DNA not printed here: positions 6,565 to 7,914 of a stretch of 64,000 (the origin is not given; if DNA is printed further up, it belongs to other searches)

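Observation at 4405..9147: Type III PKS embedded in an unusual five-gene operon: aminotransferase / type III PKS / FAD oxidoreductase / YceI / cytochrome c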

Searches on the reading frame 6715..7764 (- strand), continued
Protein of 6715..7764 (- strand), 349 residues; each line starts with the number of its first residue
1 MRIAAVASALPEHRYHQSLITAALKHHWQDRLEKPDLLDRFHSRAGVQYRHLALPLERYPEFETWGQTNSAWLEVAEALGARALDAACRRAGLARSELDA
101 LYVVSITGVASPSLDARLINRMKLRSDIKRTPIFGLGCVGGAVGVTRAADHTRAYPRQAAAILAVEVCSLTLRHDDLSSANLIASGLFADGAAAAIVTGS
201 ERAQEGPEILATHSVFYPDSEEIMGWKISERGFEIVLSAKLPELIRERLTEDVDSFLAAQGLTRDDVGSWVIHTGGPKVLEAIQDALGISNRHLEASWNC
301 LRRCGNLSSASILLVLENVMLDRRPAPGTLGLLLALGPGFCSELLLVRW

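Call 51: find_encoding_contigs(protein=P0006, flank=9000, max_places=2)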
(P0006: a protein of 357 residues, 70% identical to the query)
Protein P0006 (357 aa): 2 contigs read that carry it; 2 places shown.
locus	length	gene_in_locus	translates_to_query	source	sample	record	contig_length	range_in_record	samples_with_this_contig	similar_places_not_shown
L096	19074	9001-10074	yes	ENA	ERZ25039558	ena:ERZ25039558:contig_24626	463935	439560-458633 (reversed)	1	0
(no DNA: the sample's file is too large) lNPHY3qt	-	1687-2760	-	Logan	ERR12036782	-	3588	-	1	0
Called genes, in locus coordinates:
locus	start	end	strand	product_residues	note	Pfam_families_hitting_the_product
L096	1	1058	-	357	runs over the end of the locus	-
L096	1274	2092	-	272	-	PF00106:adh_short, PF08659:KR (weak), PF13561:adh_short_C2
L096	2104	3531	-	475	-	PF07969:Amidohydro_3 (faint), PF01979:Amidohydro_1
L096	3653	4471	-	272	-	-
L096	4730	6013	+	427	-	-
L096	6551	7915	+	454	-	PF00202:Aminotran_3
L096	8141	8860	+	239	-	-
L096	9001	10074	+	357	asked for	PF08392:FAE1_CUT1_RppA, PF00195:Chal_sti_synt_N, PF02797:Chal_sti_synt_C, PF08541:ACP_syn_III_C (weak)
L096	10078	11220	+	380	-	PF00890:FAD_binding_2 (weak), PF01266:DAO (faint), PF01494:FAD_binding_3, PF03486:HI0933_like (weak), PF05834:Lycopene_cycl (weak), PF07992:Pyr_redox_2 (faint), PF13450:NAD_binding_8 (faint)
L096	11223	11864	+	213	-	PF04264:YceI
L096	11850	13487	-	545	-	PF07044:DUF1329, PF17131:TP_0789-like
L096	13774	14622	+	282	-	PF01546:Peptidase_M20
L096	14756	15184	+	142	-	-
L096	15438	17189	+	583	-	PF02776:TPP_enzyme_N, PF00205:TPP_enzyme_M, PF02775:TPP_enzyme_C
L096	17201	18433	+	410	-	PF02515:CoA_transf_3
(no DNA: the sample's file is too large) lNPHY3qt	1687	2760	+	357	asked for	PF08392:FAE1_CUT1_RppA, PF00195:Chal_sti_synt_N, PF02797:Chal_sti_synt_C, PF08541:ACP_syn_III_C (weak)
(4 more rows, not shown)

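Call 87: search_protein_families(library=ncbifam, proteins=[L086:6581-7594:+], max_evalue=0.00001)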
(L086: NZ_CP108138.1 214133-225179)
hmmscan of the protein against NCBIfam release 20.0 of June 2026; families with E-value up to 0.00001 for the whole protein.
L086:6581-7594:+ (337 aa): 20 families
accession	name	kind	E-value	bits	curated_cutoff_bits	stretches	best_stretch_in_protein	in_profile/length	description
TIGR02032.1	GG-red-SF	subfamily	1.6e-31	110.1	158.8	1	3-278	2-296/297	geranylgeranyl reductase family protein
NF049967.1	QhpG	equivalog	9e-17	61.1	240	1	5-278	2-285/423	flavin-dependent monooxygenase QhpG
NF045655.1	MkRedMenJ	equivalog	6.2e-14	51.7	700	1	3-314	6-344/406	menaquinone reductase MenJ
NF005313.0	PRK06847.1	subfamily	1.3e-12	47.3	372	1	3-220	6-242/375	hypothetical protein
NF033145.1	rif_monoox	equivalog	1.2e-10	40.8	800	1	2-272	1-296/472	rifampin monooxygenase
TIGR02028.1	ChlP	equivalog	2.5e-10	39.7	505.3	0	195-279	220-304/398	geranylgeranyl reductase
TIGR01988.1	Ubi-OHases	subfamily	5.7e-10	38.6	224.65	1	3-290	1-323/387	ubiquinone biosynthesis hydroxylase, UbiH/UbiF/VisC/COQ6 family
NF005691.0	PRK07494.1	equivalog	8.6e-10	37.7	459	1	2-150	9-176/404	UbiH/UbiF family hydroxylase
NF004832.0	PRK06184.1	subfamily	2.2e-09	36.6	476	0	1-58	6-63/506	hypothetical protein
TIGR02023.1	BchP-ChlP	subfamily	5.1e-09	35.6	343.3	1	3-280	2-299/388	geranylgeranyl diphosphate reductase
NF004780.0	PRK06126.1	subfamily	6.6e-08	31.3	445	0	3-36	10-43/552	hypothetical protein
NF005720.0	PRK07538.1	subfamily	8.9e-08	31.4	400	0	3-59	4-60/418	hypothetical protein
NF006002.0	PRK08132.1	subfamily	1.7e-07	30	416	0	4-32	28-56/552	FAD-dependent oxidoreductase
NF033113.0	halo_ClmS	equivalog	2.8e-07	29.4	900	0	4-59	5-59/570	chloramphenicol-biosynthetic FADH2-dependent halogenase CmlS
NF004834.1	PRK06185.1-3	subfamily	4e-07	29.2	500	0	3-58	9-64/420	FAD-dependent oxidoreductase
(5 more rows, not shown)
